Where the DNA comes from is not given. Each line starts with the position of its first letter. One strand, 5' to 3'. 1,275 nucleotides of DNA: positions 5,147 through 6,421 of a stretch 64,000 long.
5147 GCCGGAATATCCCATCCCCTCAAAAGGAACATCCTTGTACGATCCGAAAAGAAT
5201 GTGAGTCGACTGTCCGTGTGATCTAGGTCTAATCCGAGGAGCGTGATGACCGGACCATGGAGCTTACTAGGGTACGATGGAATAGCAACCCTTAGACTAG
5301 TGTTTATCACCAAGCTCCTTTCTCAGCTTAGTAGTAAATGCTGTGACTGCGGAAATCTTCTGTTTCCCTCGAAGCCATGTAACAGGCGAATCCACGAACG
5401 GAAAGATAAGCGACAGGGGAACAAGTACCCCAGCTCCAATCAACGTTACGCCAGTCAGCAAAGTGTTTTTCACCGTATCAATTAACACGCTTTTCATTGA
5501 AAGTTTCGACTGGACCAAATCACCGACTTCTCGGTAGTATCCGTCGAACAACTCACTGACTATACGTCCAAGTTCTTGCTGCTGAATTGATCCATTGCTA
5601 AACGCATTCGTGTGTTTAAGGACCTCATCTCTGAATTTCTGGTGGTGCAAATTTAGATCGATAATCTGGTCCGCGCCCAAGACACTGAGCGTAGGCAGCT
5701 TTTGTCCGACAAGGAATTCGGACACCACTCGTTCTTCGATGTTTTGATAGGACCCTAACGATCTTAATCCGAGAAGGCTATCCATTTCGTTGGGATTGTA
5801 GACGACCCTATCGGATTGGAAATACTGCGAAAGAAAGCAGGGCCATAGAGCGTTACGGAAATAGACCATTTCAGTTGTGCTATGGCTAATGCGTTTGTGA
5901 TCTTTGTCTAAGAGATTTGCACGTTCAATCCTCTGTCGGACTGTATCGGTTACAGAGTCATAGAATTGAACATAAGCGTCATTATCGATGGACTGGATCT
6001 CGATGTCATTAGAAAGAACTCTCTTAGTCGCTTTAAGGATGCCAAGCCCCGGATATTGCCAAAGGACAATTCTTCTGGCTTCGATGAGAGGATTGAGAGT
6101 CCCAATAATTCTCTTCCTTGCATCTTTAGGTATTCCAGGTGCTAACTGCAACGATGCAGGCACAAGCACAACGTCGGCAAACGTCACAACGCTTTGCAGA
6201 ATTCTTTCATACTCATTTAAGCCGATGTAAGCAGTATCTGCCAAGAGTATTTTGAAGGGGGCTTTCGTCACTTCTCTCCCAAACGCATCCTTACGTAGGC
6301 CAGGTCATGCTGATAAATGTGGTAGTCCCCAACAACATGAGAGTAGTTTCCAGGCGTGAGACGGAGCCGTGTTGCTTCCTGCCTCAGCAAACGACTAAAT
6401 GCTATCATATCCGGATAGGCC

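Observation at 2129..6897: Compact island-borne cluster of nucleotide/nucleoside-remodelling enzymes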

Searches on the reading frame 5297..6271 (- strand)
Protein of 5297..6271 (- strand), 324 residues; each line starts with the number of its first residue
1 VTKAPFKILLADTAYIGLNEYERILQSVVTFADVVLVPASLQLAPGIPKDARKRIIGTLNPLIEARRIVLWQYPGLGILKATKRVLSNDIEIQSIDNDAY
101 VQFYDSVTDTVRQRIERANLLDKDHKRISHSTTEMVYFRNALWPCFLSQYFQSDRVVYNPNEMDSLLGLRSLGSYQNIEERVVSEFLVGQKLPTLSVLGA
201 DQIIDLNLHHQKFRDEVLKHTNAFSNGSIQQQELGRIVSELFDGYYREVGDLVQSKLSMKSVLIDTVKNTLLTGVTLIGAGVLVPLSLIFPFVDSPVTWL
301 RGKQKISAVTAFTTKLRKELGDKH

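Call 4: search_protein_families(library=pfam, proteins=[window:5297-6271:-], max_evalue=0.1)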
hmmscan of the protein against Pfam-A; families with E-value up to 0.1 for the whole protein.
window:5297-6271:- (324 aa): 0 families

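Call 5: search_protein_families(library=padloc, proteins=[window:5297-6271:-], max_evalue=0.1)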
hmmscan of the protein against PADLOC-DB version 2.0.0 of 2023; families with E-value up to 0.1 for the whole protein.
window:5297-6271:- (324 aa): 1 family
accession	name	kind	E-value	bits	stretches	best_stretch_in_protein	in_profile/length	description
PDLC02976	WH_III-A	-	0.038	12.7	0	149-228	10-88/104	-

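Call 6: search_protein_families(library=ncbifam, proteins=[window:5297-6271:-], max_evalue=0.1)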
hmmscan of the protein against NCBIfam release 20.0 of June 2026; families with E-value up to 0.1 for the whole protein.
window:5297-6271:- (324 aa): 1 family
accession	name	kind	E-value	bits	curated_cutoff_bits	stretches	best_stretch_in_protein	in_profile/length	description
NF011410.0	PRK14837.1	equivalog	0.018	14.6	342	1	78-154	140-217/230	undecaprenyl pyrophosphate synthase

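Call 7: search_protein_families(library=phrogs, proteins=[window:5297-6271:-], max_evalue=0.01)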
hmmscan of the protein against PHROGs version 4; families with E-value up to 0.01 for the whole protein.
window:5297-6271:- (324 aa): 0 families

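Call 8: find_homologous_proteins(query=window:5297-6271:-)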
Query window:5297-6271:- (324 aa): 2 proteins with E <= 0.001 among 3394 candidates.
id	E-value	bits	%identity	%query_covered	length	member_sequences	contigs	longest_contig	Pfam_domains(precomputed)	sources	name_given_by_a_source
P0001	3.4e-209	711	100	100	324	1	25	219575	-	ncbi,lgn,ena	-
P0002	8.2e-86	306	47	100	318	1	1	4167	-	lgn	-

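Call 10: find_encoding_contigs(protein=P0001, flank=10000, max_places=6)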
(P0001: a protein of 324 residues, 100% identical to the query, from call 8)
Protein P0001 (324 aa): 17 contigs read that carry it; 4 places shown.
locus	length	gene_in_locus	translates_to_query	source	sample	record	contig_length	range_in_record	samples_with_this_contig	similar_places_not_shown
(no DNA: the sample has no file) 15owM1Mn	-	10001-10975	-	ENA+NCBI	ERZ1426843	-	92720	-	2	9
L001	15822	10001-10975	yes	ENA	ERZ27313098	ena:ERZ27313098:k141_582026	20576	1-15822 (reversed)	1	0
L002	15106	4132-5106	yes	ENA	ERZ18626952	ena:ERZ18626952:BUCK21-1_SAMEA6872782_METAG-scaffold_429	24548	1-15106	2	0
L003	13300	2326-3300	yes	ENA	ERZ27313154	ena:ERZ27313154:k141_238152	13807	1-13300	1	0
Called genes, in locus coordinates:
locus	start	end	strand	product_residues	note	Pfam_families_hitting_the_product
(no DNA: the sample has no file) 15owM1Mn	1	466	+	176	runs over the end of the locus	PF00717:Peptidase_S24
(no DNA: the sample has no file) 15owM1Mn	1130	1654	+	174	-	PF02075:RuvC (weak)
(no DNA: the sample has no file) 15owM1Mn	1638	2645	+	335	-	PF13814:Replic_Relax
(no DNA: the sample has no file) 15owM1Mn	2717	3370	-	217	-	PF01966:HD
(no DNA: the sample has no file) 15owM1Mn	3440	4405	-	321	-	PF04055:Radical_SAM (faint)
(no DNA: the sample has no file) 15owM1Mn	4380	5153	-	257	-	-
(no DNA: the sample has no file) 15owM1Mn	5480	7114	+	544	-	-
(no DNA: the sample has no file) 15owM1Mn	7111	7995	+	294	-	PF13814:Replic_Relax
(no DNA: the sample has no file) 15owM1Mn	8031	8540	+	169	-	-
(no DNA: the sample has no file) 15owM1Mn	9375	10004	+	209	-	PF00303:Thymidylat_synt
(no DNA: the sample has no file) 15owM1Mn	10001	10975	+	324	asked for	-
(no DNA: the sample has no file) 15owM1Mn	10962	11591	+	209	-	PF01634:HisG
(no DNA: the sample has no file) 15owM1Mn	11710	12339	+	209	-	PF01048:PNP_UDP_1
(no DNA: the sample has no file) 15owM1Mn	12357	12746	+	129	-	PF00293:NUDIX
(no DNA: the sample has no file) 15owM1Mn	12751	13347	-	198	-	PF05014:Nuc_deoxyrib_tr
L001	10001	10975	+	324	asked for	-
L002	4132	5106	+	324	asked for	-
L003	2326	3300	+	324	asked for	-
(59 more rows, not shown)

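Call 11: find_encoding_contigs(protein=P0002, flank=10000, max_places=6)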
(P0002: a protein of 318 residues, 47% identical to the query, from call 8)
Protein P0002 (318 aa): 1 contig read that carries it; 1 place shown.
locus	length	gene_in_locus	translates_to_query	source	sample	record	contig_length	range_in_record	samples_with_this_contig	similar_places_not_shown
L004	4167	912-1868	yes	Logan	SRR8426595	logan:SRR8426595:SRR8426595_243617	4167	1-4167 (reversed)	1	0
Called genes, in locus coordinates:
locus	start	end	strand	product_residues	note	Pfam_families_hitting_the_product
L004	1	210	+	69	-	?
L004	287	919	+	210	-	PF00303:Thymidylat_synt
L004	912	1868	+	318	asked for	-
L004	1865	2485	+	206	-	PF01634:HisG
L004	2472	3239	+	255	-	PF01048:PNP_UDP_1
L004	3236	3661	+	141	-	PF00293:NUDIX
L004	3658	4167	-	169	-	?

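Call 21: find_homologous_proteins(query=A1, max_evalue=0.01)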
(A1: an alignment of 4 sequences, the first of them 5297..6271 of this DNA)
Query A1 (4 sequences) (324 aa, profile of the alignment): 4 proteins with E <= 0.01 among 8000 candidates.
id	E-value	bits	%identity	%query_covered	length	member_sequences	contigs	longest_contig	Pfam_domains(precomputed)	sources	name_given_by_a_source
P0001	3.4e-165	567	100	100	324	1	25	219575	-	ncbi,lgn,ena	-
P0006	7.4e-163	560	46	99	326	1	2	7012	-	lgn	-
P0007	6.7e-159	546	44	96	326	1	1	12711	-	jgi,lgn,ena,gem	-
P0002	5.8e-157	540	47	100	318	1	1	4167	-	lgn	-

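Call 30: find_related_loci(query=A3, collection=genome_contigs, flank=10000)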
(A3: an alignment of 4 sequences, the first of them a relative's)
Query A3 (324 aa) in genome_contigs; peptide patterns used: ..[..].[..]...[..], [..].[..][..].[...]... (x = any residue, [..] = any of these).
80 stretches matched a pattern, but none encodes a relative of the query by tblastn (E <= 1e-3).

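Call 31: find_related_loci(query=A3, collection=viral_contigs, flank=10000)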
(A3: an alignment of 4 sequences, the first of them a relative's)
Query A3 (324 aa) in viral_contigs; peptide patterns used: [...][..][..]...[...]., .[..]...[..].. (x = any residue, [..] = any of these).
97 stretches matched a pattern, but none encodes a relative of the query by tblastn (E <= 1e-3).

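Call 32: list_cluster_members(proteins=[P0001, P0007, P0003])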
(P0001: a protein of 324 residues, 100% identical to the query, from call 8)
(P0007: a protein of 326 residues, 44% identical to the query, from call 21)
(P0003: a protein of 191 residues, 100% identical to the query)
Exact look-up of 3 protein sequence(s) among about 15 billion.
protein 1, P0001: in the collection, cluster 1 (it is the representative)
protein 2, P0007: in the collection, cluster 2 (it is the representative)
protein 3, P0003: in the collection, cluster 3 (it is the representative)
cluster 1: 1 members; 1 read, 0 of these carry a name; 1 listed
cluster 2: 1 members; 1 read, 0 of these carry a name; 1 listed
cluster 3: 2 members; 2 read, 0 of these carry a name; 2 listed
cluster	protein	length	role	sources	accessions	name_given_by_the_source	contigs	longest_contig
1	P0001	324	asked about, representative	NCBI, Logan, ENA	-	-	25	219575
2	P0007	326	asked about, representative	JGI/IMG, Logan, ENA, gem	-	-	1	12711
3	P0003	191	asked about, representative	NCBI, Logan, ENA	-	-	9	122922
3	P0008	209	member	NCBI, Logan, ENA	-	-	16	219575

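Call 33: predict_structure(alignment_id=A3)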
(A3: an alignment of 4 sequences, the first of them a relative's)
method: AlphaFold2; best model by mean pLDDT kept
length: 324 residues; sequences in the alignment: 4
mean_pLDDT: 53.8   pTM: 0.52
mean pLDDT of the five models: 53.8, 51.2, 46.7, 43.3, 39.0
residues with pLDDT >= 90: 0; 70-90: 57; 50-70: 122; < 50: 145
segments of 3 or more residues with pLDDT < 50: 1-13, 79-83, 123-141, 152-190, 258-324
pLDDT, mean of each block of 10 residues (from residue 1): 38 61 74 67 76 84 81 54 50 66 62 60 46 46 52 41 35 41 47 71 80 65 56 63 63 52 30 26 28 36 35 41 38
secondary structure, 60 per line:
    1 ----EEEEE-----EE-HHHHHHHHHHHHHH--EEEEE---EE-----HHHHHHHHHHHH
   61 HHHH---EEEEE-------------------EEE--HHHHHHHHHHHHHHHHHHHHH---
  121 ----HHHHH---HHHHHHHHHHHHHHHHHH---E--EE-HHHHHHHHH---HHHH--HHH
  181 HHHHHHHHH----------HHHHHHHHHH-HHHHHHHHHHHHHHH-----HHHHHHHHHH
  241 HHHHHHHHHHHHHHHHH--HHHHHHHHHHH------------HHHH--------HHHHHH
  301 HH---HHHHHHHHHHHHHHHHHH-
elements in order: E5-9 H18-31 E34-38 H49-64 E68-72 E92-94 H97-117 H125-129 H133-150 H160-168 H172-175 H178-189 H200-209 H211-225 H231-257 H260-270 H283-286 H295-302 H306-323

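Call 55: search_dna_similar(query=window:5297-6271:-, collection=plasmids, mode=protein, max_evalue=0.01)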
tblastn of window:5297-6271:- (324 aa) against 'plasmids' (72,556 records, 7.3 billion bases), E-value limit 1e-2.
No match.

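Call 57: search_protein_representatives(alignment_id=A3)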
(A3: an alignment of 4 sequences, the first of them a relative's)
Query: 4 sequences, 326 profile positions. Proteins with E-value up to 0.001 (for the whole library): 87; up to 1e-10: 31; up to 1e-30: 3. The best 87 are listed.
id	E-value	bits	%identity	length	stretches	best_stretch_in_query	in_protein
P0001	1.1e-165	567.1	-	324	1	1-323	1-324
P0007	2.1e-159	546.4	-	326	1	9-325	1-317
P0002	1.8e-157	540.1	-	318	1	1-323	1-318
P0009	1.2e-20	90.5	-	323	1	12-317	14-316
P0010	1.9e-19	86.5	-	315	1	11-324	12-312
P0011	1.9e-19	86.5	-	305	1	10-307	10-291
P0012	3.7e-19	85.6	-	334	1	6-248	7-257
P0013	3.9e-19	85.5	-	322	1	6-252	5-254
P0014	2.1e-18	83.1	-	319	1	6-283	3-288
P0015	4.1e-18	82.1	-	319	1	8-307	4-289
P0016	1.2e-17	80.6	-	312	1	3-258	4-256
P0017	6.1e-17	78.3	-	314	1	8-301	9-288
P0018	6.4e-17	78.2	-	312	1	12-315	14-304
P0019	7.0e-17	78.1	-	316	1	1-304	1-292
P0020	3.7e-16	75.7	-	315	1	3-265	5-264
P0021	2.0e-15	73.3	-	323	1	12-262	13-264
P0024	1.1e-14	70.9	-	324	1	6-319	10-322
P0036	7.6e-11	58.3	-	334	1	4-298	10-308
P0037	1.3e-10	57.5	-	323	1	5-317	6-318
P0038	1.3e-10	57.4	-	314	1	3-248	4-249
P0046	1.1e-09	54.5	-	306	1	8-255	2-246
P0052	5.9e-09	52.0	-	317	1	7-257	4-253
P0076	1.9e-05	40.5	-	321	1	6-247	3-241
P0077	2.2e-05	40.3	-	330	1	7-233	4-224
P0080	3.6e-05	39.6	-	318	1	8-237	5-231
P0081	5.2e-05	39.1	-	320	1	6-260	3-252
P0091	7.7e-04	35.2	-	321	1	8-220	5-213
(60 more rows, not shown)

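Call 58: find_encoding_contigs(protein=P0009, flank=8000, max_places=3)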
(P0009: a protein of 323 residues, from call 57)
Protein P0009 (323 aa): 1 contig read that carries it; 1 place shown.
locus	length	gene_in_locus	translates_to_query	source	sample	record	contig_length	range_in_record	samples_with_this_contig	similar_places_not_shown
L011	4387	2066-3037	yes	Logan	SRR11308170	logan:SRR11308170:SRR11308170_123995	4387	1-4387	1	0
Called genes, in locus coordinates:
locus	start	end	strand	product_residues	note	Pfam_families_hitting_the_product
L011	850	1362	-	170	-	PF00293:NUDIX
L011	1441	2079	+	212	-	PF00303:Thymidylat_synt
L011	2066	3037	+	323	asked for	-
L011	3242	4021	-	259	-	PF06300:Tsp45I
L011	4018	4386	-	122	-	?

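Call 59: find_encoding_contigs(protein=P0010, flank=8000, max_places=3)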
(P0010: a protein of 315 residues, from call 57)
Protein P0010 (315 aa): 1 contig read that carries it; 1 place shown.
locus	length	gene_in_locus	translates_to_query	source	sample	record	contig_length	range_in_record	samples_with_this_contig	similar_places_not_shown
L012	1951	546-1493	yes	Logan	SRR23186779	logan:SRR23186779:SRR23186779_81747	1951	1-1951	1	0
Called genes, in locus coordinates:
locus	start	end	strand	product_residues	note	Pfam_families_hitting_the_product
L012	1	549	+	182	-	?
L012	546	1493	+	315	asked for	-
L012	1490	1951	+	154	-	?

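Call 64: find_encoding_contigs(protein=P0012, flank=8000, max_places=3)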
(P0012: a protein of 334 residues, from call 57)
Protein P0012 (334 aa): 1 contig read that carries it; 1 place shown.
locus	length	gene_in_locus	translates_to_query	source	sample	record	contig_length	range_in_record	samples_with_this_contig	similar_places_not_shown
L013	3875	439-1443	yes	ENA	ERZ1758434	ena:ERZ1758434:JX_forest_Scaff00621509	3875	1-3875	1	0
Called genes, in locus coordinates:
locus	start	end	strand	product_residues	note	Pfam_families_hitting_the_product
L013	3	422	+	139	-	?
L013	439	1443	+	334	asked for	-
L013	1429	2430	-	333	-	PF00702:Hydrolase, PF12710:HAD, PF13419:HAD_2, PF13242:Hydrolase_like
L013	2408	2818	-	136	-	PF00293:NUDIX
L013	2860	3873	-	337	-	?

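Call 65: predict_structure(alignment_id=A4)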
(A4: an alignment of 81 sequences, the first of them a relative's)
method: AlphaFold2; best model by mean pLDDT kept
length: 324 residues; sequences in the alignment: 81
mean_pLDDT: 85.3   pTM: 0.84
mean pLDDT of the five models: 85.3, 82.9, 82.6, 82.5, 82.5
residues with pLDDT >= 90: 193; 70-90: 69; 50-70: 54; < 50: 8
segments of 3 or more residues with pLDDT < 50: 275-282
pLDDT, mean of each block of 10 residues (from residue 1): 91 93 97 97 96 97 97 94 88 97 93 84 61 86 93 92 74 83 95 95 96 95 84 96 92 80 55 49 54 57 78 94 79
secondary structure, 60 per line:
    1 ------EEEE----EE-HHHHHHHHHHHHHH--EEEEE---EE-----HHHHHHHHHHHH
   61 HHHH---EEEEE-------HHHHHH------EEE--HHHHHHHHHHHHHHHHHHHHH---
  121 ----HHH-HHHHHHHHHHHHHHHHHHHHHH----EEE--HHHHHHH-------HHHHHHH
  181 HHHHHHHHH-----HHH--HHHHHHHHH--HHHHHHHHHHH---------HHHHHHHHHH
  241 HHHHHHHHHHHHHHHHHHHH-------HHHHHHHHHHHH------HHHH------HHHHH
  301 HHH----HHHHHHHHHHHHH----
elements in order: E7-10 H18-31 E34-38 H49-64 E68-72 H80-85 E92-94 H97-117 H129-150 E155-157 H160-166 H174-189 H200-208 H211-221 H231-260 H268-279 H286-289 H296-303 H308-320

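Call 67: search_protein_families(library=pfam, alignment_id=A4, max_evalue=0.01)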
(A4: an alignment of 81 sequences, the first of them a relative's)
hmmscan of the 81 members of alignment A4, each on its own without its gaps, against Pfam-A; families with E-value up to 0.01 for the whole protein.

A. member 1, P0001 (324 aa): 0 families

B. families by the number of members that match (of 81 scanned): 2 families
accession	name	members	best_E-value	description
PF09720.15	Unstab_antitox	1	0.0027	Putative addiction module component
PF20951.2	Flu_PB2_6th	1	0.0076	Influenza RNA polymerase PB2 6th domain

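Call 71: list_cluster_members(proteins=[P0011, P0013, P0014, P0015, P0016, P0017, P0018, P0019, P0020, P0021])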
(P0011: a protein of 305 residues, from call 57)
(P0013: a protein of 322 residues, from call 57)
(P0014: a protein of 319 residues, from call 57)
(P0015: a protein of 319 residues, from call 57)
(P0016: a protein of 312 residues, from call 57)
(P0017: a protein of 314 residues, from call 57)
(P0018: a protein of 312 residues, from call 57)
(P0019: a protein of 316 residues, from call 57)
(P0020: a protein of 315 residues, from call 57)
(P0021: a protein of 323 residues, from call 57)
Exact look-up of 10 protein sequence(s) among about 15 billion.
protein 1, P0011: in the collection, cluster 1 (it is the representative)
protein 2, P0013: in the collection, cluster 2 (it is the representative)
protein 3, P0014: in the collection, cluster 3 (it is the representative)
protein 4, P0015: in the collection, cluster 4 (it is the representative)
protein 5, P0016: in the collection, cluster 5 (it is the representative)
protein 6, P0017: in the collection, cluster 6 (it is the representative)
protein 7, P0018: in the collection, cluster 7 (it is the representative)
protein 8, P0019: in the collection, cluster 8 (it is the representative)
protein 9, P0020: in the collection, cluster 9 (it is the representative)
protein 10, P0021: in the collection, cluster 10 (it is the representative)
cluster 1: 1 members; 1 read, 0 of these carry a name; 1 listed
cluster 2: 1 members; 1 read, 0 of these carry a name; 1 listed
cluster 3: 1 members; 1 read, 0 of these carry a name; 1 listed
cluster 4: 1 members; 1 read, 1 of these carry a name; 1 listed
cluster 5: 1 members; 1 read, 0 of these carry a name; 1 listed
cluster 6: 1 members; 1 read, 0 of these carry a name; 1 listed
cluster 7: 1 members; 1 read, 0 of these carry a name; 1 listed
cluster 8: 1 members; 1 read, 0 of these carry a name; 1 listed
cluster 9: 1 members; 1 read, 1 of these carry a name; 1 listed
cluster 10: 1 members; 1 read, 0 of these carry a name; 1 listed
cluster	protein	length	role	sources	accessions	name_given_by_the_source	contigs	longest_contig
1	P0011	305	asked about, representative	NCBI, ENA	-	-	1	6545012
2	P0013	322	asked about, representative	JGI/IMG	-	-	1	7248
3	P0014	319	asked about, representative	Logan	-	-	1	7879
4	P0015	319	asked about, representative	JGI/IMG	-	hypothetical protein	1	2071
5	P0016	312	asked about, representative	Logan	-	-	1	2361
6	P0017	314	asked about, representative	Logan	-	-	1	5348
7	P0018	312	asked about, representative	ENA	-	-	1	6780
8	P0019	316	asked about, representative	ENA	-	-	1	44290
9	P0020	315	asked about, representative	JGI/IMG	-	hypothetical protein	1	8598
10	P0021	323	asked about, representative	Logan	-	-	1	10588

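Call 72: fold_search(model_id=the predicted structure, library=viral)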
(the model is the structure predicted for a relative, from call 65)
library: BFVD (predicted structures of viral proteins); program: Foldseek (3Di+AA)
matches with E <= 10: 135; with E <= 0.001: 0
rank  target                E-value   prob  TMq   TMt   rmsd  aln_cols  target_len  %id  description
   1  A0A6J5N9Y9            3.5e-02  0.30  0.19  0.23  16.9       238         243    9  Uncharacterized protein [uncultured Caudovirales phage]
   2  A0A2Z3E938            1.4e-01  0.54  0.26  0.36   8.6       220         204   13  (no name in the UniProt tables at hand)
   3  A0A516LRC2            1.8e-01  0.44  0.17  0.31  15.9       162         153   15  (no name in the UniProt tables at hand)
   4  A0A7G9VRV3            4.6e-01  0.12  0.17  0.21  21.2       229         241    9  Clp protease [Rheinheimera phage vB_RspM_barba_12-9E]
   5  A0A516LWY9            4.8e-01  0.14  0.14  0.13  10.5       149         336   13  (no name in the UniProt tables at hand)
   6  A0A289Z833            5.3e-01  0.44  0.26  0.40   7.1       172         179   12  Uncharacterized protein [Serratia phage vB_SmaM_ 2050HW]
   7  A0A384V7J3            5.3e-01  0.30  0.20  0.23  16.4       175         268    7  (no name in the UniProt tables at hand)
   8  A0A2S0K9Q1            5.6e-01  0.13  0.21  0.19  15.6       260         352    7  (no name in the UniProt tables at hand)
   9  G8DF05                5.9e-01  0.06  0.14  0.13  18.0       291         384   12  (no name in the UniProt tables at hand)
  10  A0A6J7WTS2            7.7e-01  0.03  0.12  0.08  25.3       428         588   10  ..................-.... domain-containing protein [uncultured Caudovirales phage]
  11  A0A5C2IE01            8.1e-01  0.14  0.20  0.26  19.0       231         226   10  (no name in the UniProt tables at hand)
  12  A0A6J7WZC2            8.1e-01  0.07  0.16  0.19  19.6       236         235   10  Uncharacterized protein [uncultured Caudovirales phage]
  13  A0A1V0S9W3            1.0e+00  0.03  0.14  0.08  22.7       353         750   14  ATP-dependent endonuclease [Catovirus CTV1]
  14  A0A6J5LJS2            1.1e+00  0.07  0.18  0.21  14.5       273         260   12  Uncharacterized protein [uncultured Caudovirales phage]
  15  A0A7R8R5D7            1.1e+00  0.25  0.24  0.35   8.2       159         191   11  Phi92_gp047 [Klebsiella phage vB_KvM-Eowyn]
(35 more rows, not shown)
